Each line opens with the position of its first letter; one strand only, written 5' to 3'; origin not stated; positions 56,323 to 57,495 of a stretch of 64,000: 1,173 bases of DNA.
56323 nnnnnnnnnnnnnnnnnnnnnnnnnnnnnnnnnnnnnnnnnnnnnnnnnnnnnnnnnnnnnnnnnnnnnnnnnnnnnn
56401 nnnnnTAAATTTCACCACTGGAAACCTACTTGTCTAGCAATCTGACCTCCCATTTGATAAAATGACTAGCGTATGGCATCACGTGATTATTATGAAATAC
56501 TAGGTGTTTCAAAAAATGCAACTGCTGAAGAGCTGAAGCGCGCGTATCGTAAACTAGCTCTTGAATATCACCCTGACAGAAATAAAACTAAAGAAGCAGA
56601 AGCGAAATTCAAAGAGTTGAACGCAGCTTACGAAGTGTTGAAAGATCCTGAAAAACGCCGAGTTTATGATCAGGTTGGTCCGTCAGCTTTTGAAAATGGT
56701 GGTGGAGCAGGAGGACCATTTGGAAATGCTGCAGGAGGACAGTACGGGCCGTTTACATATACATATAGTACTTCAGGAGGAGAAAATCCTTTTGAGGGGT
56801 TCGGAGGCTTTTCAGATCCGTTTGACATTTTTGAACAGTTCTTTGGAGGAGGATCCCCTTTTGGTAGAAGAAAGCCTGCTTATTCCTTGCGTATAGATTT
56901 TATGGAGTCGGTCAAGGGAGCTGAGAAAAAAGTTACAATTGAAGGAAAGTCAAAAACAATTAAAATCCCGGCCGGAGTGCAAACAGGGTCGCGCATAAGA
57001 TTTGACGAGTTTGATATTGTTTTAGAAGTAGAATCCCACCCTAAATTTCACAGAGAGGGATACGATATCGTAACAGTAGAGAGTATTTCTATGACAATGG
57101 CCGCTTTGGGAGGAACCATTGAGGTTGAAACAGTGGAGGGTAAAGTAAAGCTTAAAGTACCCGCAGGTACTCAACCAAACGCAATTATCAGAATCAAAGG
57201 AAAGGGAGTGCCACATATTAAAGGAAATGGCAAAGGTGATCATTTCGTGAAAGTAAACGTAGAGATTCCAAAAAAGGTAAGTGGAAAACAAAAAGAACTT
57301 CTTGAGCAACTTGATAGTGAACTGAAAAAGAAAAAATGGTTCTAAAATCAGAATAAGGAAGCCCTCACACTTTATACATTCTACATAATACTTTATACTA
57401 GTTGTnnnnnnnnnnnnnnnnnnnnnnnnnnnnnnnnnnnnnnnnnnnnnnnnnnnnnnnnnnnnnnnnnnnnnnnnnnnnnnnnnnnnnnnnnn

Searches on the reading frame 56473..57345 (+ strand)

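Call 63: search_protein_families(library=pfam, proteins=[window:56473-57345:+], max_evalue=0.0001)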
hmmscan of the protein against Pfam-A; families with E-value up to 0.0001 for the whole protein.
window:56473-57345:+ (290 aa): 2 families
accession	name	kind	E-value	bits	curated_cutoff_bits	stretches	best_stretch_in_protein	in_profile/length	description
PF01556.23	DnaJ_C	-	1.2e-34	120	26.6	1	137-266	3-152/152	DnaJ C terminal domain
PF00226.36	DnaJ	-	1.7e-28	98.9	27.8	1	5-66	1-63/63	DnaJ domain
